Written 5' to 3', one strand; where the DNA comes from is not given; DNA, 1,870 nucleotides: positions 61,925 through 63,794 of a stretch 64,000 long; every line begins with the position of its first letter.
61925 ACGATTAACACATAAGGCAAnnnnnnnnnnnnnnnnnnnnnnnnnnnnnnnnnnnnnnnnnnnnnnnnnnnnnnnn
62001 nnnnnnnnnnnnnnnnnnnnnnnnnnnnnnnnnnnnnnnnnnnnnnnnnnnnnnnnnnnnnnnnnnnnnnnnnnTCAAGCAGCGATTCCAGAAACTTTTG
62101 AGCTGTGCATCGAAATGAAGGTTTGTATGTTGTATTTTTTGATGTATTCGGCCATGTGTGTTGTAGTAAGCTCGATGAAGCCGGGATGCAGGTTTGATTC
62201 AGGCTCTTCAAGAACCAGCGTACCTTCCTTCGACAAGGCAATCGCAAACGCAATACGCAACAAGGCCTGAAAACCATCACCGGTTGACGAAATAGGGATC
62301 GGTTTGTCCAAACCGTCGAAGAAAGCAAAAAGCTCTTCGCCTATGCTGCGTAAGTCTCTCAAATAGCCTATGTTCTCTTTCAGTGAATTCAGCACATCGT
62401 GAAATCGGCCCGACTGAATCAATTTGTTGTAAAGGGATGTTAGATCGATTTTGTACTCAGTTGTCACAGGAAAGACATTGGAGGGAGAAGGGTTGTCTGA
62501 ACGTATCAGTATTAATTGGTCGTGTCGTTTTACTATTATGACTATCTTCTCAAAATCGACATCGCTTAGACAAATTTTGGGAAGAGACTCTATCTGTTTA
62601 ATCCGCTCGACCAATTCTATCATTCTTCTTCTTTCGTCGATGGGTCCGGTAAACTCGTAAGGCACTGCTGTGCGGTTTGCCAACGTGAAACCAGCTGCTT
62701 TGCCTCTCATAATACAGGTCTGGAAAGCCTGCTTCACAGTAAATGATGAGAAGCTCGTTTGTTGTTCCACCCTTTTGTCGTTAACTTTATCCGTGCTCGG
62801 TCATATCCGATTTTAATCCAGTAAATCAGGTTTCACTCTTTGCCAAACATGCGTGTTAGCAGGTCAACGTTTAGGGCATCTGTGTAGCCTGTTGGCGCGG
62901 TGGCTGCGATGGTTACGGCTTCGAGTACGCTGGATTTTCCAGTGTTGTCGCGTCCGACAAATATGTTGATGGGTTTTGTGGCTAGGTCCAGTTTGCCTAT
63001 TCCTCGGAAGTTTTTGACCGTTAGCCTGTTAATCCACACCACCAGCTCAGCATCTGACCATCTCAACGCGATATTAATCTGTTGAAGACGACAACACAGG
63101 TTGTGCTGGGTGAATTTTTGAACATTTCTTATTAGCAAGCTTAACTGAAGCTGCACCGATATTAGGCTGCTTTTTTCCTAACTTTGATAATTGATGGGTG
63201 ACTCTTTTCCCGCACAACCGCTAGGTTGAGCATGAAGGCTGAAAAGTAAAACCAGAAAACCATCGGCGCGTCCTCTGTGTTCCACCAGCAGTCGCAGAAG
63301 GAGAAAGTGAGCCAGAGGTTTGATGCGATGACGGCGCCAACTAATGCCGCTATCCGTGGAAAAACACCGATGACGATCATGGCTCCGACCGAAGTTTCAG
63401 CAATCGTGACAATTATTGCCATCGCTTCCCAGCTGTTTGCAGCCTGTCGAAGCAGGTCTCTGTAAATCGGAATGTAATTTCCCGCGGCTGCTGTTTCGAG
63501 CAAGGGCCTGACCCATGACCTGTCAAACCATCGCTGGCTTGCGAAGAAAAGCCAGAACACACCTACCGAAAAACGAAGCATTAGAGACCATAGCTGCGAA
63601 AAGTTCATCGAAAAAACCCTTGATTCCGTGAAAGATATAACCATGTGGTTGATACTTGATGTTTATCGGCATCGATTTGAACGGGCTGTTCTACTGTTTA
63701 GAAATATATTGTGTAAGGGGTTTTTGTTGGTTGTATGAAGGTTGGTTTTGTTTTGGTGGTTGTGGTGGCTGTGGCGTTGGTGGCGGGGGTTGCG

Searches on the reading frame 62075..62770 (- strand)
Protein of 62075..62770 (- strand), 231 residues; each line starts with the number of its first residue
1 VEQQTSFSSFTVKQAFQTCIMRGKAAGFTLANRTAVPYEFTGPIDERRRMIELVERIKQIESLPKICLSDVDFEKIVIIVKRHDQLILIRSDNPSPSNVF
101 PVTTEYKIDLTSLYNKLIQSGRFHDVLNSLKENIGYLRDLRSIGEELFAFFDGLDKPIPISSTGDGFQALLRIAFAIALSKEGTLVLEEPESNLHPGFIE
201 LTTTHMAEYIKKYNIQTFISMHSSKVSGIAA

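Call 45: search_protein_families(library=pfam, proteins=[window:62075-62770:-], max_evalue=0.01)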
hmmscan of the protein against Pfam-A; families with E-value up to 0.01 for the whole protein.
window:62075-62770:- (231 aa): 2 families
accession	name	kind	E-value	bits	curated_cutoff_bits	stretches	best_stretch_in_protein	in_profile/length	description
PF13304.12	AAA_21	-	4.7e-10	40.5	27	1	122-203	209-280/304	AAA domain, putative AbiEii toxin, Type IV TA system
PF13175.12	AAA_15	-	9.6e-08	32.5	32.1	1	131-225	269-372/374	AAA ATPase domain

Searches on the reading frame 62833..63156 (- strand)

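Call 47: search_protein_families(library=pfam, proteins=[window:62833-63156:-], max_evalue=0.01)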
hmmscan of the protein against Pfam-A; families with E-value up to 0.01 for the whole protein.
window:62833-63156:- (107 aa): 4 families
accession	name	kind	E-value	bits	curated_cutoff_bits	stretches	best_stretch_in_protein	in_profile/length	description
PF13175.12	AAA_15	-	6.6e-09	36.3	32.1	1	42-83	3-45/374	AAA ATPase domain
PF11398.14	DUF2813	-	3.3e-06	27.2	21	1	42-84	3-45/372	Protein of unknown function (DUF2813)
PF13476.12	AAA_23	-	4e-06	28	27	1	44-89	1-47/201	AAA domain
PF02463.25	SMC_N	-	0.0025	17.7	40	1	42-81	2-44/220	RecF/RecN/SMC N terminal domain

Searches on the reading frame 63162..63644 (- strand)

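Call 47: search_protein_families(library=pfam, proteins=[window:63162-63644:-], max_evalue=0.01)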
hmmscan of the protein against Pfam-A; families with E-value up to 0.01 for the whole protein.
window:63162-63644:- (160 aa): 1 family
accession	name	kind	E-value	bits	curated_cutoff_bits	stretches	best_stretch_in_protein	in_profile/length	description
PF07681.17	DoxX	-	4.2e-06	27.7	23.6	1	21-114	3-83/85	DoxX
